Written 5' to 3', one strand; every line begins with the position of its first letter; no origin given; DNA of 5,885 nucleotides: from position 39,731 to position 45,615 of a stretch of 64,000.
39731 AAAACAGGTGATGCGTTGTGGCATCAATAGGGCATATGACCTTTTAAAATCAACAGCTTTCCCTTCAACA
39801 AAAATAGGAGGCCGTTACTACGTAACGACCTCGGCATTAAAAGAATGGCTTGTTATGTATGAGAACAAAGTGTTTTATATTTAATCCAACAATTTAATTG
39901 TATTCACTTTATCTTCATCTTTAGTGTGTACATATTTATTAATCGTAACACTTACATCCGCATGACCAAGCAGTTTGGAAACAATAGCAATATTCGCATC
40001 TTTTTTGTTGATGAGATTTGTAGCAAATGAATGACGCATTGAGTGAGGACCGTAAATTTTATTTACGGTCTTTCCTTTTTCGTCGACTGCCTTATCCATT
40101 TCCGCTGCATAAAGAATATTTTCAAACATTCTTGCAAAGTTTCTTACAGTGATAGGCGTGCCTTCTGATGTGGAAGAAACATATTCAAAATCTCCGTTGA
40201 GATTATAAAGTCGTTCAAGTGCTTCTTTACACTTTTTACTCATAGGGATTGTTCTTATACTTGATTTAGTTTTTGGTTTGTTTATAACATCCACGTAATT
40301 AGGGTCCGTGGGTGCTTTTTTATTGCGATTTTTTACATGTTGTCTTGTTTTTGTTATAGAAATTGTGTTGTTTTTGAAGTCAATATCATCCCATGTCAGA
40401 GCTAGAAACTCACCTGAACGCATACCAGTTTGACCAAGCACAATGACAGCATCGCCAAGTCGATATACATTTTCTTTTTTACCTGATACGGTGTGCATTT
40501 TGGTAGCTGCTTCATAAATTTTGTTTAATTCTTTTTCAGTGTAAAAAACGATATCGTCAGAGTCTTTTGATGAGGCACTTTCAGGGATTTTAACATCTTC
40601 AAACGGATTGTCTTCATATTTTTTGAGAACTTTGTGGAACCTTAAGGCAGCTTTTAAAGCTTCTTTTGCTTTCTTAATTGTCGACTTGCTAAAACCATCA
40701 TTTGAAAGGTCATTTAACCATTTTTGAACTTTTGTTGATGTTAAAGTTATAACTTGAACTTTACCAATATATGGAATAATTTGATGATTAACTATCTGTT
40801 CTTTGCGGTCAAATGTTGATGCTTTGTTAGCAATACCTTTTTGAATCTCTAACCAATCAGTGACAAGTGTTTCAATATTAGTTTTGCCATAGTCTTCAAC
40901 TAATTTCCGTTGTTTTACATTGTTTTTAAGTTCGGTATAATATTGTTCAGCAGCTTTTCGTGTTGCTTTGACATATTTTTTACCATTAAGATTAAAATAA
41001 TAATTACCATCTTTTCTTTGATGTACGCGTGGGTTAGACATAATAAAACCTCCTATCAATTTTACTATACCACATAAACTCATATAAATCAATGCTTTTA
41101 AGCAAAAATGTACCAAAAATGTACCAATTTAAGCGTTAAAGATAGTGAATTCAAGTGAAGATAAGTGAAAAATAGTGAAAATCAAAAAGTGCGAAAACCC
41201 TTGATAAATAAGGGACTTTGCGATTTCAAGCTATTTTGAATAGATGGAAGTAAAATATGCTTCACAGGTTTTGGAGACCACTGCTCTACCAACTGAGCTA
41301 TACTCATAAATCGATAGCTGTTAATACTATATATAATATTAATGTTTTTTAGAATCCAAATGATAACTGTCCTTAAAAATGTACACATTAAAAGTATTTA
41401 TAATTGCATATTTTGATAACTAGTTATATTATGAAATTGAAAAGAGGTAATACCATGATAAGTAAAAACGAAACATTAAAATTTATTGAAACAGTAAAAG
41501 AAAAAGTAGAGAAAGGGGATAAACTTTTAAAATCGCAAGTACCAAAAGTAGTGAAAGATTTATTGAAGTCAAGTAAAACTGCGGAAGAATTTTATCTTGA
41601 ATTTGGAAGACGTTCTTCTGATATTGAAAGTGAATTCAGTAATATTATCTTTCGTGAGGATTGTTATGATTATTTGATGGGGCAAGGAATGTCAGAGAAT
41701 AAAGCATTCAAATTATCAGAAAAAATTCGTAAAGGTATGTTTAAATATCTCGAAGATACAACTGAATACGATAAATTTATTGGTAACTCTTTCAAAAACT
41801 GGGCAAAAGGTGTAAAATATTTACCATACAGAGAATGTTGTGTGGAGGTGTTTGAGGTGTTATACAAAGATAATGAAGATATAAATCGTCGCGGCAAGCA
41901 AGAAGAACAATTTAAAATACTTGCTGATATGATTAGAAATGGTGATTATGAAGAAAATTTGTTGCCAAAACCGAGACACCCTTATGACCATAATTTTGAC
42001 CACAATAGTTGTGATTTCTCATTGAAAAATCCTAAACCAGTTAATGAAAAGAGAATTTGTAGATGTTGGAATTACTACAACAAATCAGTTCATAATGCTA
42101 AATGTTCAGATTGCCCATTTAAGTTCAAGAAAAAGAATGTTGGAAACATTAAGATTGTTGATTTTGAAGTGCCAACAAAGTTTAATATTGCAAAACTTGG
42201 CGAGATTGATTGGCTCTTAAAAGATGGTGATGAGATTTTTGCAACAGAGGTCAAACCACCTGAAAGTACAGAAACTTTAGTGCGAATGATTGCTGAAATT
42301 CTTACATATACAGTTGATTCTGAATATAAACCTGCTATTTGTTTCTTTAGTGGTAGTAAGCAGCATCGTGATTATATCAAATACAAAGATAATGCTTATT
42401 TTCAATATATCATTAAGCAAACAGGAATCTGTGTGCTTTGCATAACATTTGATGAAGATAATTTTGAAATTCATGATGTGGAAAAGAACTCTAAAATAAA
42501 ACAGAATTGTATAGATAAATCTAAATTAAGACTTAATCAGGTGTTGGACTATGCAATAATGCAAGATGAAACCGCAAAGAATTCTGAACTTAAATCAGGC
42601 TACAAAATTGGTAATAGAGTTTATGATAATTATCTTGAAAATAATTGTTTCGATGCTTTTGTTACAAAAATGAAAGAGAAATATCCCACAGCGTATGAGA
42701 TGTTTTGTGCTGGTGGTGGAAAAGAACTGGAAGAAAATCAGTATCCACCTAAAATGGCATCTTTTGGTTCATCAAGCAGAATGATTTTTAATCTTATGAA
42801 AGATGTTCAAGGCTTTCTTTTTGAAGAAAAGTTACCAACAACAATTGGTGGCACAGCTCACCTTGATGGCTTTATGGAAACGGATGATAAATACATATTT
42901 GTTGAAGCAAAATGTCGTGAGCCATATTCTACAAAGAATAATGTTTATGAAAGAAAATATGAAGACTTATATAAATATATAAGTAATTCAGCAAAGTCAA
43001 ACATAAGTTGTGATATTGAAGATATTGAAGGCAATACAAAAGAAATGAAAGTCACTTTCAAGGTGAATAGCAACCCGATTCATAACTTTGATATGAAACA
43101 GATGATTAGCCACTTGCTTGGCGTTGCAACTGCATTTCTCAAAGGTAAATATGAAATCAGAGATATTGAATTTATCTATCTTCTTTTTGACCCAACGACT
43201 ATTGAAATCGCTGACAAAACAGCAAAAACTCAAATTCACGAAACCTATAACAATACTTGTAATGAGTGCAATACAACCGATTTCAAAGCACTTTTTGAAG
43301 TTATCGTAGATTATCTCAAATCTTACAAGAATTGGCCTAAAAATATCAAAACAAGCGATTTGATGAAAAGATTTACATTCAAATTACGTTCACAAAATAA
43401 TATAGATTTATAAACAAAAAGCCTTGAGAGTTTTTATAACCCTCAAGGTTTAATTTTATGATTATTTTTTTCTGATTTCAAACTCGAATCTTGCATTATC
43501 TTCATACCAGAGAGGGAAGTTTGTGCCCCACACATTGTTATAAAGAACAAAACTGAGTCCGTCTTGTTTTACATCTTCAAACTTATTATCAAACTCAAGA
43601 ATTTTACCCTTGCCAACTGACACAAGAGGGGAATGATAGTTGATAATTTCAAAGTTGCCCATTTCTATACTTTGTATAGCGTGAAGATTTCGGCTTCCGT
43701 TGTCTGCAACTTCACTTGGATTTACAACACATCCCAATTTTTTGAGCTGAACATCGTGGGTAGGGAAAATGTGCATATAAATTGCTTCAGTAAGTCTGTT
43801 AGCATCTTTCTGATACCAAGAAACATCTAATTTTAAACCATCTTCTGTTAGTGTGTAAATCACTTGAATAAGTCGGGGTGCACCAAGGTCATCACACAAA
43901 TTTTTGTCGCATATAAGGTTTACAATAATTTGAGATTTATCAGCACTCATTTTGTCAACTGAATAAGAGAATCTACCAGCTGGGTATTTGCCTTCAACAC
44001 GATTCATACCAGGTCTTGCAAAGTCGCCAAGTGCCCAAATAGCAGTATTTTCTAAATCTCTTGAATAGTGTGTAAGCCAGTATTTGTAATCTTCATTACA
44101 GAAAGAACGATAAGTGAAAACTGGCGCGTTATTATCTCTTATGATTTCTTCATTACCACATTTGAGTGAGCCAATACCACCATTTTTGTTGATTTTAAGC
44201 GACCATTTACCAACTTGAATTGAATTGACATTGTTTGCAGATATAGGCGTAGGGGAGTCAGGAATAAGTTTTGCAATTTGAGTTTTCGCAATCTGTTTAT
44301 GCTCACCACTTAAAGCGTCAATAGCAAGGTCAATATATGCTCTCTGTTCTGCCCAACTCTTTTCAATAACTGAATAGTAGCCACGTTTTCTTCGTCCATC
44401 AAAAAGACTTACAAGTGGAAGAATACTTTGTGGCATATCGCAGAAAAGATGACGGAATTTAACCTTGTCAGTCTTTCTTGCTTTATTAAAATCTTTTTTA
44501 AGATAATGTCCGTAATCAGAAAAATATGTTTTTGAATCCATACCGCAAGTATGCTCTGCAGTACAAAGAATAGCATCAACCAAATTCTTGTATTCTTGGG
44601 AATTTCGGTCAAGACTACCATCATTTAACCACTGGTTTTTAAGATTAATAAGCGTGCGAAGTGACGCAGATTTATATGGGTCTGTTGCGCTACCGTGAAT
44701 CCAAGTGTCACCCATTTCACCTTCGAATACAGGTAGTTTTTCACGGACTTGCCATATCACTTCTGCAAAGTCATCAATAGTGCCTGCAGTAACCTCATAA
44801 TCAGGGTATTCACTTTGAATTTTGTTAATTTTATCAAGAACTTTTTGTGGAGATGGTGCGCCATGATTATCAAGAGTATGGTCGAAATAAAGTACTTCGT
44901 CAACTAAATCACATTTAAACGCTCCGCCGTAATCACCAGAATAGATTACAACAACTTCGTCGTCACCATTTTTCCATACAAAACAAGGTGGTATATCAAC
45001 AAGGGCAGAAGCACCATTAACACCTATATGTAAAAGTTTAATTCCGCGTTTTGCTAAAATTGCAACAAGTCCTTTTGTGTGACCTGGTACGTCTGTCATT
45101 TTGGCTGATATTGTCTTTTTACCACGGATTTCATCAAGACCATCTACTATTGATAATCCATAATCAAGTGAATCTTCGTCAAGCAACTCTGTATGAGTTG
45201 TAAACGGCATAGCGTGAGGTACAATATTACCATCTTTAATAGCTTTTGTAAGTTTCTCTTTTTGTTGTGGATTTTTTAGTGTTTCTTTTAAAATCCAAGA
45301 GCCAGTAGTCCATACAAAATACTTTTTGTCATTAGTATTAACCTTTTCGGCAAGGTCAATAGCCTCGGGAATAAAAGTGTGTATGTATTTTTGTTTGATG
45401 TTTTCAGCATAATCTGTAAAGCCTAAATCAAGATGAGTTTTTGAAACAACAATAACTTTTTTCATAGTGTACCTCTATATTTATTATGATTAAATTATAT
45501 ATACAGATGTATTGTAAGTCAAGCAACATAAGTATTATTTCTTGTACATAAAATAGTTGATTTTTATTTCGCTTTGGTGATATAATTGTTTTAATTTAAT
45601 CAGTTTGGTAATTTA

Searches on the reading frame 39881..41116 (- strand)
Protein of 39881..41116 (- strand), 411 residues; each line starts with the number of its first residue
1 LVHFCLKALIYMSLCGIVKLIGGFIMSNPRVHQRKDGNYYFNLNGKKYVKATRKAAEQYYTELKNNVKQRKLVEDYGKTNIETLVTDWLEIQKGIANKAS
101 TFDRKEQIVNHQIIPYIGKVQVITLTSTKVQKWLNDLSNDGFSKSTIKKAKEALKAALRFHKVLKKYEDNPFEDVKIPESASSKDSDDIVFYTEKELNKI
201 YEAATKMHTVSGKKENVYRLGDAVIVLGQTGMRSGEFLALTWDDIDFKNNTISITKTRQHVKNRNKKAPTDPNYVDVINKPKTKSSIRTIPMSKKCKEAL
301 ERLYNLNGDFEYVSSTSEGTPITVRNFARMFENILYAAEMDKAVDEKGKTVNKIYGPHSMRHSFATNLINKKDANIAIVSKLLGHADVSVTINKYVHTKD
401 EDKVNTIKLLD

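Call 7: search_protein_families(library=pfam, proteins=[window:39881-41116:-], max_evalue=0.01)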
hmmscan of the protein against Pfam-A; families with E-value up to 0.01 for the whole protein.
window:39881-41116:- (411 aa): 2 families
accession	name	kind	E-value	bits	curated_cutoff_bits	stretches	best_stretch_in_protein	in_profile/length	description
PF00589.27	Phage_integrase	-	4.8e-26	92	27.1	1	193-400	4-170/172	Phage integrase family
PF14659.12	Phage_int_SAM_3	-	7.4e-10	39.3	22.6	1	82-137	3-57/58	Phage integrase, N-terminal SAM-like domain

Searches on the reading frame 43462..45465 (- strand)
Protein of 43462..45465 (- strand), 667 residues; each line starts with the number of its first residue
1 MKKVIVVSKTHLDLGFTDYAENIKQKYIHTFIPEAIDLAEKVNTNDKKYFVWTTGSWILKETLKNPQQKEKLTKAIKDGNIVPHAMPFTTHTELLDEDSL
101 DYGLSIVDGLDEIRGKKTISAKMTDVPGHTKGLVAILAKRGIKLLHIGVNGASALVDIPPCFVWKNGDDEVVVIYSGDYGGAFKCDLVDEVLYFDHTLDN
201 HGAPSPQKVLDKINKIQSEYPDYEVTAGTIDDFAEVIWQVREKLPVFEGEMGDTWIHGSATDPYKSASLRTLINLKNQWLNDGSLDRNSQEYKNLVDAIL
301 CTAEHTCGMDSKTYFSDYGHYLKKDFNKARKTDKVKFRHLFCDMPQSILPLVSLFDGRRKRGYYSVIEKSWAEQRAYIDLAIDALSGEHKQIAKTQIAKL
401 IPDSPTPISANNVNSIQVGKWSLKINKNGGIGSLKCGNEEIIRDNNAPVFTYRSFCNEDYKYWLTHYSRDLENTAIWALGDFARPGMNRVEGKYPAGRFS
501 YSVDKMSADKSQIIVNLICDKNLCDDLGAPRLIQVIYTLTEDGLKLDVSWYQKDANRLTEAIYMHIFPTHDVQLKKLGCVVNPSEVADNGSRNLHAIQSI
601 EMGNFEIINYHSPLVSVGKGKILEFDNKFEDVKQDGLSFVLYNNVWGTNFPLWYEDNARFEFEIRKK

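Call 8: search_protein_families(library=pfam, proteins=[window:43462-45465:-], max_evalue=0.01)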
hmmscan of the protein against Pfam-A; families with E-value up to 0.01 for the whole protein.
window:43462-45465:- (667 aa): 2 families
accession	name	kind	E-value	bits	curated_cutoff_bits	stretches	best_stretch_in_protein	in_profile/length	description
PF16477.11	DUF5054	-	4e-72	244.1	37.6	1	260-543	2-289/291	Domain of unknown function (DUF5054)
PF01074.27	Glyco_hydro_38N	-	7e-05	22.8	25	0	3-144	1-140/270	Glycosyl hydrolases family 38 N-terminal domain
